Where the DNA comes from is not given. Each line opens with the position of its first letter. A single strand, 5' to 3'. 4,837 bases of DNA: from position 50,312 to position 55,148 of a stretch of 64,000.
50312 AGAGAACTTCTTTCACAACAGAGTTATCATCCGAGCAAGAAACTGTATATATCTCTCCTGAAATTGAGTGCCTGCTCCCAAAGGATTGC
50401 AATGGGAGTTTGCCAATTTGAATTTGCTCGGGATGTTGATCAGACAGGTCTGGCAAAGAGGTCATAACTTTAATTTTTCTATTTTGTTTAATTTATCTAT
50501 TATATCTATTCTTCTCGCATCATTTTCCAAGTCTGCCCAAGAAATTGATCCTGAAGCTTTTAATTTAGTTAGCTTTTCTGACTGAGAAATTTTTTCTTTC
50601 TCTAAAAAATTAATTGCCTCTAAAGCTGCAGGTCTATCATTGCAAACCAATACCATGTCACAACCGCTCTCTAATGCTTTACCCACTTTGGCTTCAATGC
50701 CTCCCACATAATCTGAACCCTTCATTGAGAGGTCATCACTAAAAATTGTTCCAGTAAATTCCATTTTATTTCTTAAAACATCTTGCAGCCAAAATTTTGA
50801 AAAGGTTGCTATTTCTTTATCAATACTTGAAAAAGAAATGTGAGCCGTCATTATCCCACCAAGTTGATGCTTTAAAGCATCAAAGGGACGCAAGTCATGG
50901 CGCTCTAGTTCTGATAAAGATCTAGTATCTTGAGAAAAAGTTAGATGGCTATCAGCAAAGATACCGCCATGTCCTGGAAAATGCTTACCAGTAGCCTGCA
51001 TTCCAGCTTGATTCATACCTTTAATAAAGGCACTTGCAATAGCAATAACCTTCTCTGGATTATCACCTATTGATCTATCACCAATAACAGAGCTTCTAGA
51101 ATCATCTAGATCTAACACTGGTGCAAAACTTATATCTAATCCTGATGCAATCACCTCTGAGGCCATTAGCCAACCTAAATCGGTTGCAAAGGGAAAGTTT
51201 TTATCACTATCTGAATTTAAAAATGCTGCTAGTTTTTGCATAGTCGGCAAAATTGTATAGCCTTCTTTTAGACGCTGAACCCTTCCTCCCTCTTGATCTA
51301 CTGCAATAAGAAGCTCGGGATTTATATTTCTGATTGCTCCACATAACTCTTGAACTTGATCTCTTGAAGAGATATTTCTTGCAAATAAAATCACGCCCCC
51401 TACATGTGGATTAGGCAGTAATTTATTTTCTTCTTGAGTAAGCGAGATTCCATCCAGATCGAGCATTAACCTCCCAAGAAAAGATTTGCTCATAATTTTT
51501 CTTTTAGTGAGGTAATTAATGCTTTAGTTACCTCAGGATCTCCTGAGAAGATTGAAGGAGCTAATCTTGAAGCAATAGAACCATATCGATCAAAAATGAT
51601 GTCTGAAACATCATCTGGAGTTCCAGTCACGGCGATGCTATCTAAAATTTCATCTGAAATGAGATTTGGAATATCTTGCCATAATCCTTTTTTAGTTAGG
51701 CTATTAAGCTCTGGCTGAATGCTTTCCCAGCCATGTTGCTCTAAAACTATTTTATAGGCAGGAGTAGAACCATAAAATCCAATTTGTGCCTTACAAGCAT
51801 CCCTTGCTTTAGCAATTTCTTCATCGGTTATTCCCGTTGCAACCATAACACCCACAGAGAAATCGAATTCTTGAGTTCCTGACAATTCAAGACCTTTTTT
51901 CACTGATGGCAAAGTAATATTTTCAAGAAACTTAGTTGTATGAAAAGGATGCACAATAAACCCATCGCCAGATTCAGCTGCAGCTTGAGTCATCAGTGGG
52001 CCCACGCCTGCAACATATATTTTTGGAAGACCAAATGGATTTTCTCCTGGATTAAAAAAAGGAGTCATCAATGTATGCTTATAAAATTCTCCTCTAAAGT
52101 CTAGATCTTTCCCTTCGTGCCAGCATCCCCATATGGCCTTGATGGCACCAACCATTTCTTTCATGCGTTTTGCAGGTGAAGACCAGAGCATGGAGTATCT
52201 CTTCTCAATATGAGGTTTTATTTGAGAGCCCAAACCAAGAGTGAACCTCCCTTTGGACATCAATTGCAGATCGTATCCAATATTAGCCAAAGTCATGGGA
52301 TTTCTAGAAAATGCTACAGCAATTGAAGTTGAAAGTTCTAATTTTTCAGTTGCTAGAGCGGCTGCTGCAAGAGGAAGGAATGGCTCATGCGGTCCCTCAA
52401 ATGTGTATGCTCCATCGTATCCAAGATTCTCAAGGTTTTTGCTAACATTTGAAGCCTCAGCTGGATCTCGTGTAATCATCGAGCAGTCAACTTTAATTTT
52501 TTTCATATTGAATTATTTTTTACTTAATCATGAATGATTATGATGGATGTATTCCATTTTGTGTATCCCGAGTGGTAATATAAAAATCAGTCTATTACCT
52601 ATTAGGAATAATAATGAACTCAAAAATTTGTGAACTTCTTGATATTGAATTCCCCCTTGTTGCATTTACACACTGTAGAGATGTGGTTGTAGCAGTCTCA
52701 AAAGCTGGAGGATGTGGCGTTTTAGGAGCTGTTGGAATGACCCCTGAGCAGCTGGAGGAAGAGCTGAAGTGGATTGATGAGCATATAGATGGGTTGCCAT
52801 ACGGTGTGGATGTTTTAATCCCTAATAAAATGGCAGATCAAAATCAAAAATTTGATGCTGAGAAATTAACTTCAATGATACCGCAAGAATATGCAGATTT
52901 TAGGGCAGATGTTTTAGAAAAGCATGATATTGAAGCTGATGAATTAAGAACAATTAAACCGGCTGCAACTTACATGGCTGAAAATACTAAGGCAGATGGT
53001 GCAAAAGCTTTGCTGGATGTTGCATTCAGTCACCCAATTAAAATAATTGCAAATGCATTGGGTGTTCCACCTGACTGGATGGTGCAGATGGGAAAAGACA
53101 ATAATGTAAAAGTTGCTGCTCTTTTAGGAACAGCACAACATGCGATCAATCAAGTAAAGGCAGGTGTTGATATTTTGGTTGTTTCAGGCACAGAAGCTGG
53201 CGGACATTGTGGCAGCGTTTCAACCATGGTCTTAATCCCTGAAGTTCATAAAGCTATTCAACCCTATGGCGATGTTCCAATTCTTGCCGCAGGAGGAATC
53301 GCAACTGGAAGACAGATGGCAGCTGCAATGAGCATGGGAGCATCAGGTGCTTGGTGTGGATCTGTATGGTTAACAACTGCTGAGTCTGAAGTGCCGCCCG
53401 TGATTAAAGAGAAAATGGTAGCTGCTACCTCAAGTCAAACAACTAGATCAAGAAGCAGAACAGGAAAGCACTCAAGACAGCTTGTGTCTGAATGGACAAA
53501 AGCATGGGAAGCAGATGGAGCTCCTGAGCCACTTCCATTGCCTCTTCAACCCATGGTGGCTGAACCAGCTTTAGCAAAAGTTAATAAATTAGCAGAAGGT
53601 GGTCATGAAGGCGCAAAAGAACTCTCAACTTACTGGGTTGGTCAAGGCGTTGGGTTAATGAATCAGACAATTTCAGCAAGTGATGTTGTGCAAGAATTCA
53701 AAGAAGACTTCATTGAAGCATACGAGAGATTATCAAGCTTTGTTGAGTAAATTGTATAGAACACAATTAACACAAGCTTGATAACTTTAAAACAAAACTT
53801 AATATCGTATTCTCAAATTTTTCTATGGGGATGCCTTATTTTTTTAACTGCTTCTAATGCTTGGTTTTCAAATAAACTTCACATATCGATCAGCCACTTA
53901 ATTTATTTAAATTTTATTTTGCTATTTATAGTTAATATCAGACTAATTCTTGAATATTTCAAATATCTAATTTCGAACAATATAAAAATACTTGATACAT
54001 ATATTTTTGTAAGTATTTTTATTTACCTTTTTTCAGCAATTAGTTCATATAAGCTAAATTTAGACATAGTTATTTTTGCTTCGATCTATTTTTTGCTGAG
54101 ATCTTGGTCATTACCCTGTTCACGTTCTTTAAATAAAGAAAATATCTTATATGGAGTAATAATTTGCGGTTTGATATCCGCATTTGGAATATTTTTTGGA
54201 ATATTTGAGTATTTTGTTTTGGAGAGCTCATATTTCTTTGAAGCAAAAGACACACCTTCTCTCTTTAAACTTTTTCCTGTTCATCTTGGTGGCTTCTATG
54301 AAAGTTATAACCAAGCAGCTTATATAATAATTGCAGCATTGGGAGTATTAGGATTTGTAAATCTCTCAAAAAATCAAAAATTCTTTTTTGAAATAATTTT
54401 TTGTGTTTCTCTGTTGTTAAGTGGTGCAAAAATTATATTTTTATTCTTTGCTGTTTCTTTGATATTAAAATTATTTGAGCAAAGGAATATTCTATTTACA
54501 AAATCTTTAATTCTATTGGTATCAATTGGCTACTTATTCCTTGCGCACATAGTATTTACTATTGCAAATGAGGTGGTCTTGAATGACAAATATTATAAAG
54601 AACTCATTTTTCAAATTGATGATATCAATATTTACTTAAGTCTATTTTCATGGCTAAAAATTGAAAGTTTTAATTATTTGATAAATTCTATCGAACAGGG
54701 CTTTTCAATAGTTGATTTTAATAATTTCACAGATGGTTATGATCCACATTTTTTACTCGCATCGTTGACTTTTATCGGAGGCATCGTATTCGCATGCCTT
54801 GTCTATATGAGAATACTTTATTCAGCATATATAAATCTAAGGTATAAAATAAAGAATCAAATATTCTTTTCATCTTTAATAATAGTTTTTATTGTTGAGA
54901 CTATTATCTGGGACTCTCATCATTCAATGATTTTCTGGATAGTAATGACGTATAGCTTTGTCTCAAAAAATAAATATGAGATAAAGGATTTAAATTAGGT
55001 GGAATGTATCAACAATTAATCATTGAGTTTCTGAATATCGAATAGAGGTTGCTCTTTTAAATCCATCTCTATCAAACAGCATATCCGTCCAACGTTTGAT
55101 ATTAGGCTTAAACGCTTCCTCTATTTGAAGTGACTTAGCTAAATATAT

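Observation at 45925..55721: A 26-bp operator-like palindrome, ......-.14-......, at all three divergent promoters of the lipid-catabolism block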

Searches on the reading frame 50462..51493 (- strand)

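Call 8: search_protein_families(library=pfam, proteins=[window:50462-51493:-])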
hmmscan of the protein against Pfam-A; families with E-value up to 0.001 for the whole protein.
window:50462-51493:- (343 aa): 1 family
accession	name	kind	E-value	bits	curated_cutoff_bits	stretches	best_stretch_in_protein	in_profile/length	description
PF00933.27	Glyco_hydro_3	-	5.4e-80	269.6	27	1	17-323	15-307/316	Glycosyl hydrolase family 3 N terminal domain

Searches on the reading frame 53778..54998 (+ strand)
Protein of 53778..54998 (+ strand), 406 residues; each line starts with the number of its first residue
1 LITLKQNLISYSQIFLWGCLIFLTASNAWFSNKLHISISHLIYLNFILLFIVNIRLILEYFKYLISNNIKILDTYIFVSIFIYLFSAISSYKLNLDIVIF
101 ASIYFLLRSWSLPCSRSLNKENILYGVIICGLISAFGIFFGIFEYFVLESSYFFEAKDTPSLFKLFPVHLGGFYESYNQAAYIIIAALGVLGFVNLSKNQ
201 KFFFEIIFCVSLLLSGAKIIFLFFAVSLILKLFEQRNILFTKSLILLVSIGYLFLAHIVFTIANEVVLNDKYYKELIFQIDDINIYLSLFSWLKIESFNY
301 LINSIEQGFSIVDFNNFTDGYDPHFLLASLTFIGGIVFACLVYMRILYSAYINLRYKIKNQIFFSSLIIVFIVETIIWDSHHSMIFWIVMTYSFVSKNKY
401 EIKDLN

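Call 8: search_protein_families(library=pfam, proteins=[window:53778-54998:+])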
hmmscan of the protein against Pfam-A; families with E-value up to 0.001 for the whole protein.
window:53778-54998:+ (406 aa): 0 families

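Call 59: search_protein_families(library=pfam, max_evalue=0.00001, proteins=[window:53778-54998:+])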
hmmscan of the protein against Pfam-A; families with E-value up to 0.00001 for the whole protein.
window:53778-54998:+ (406 aa): 0 families
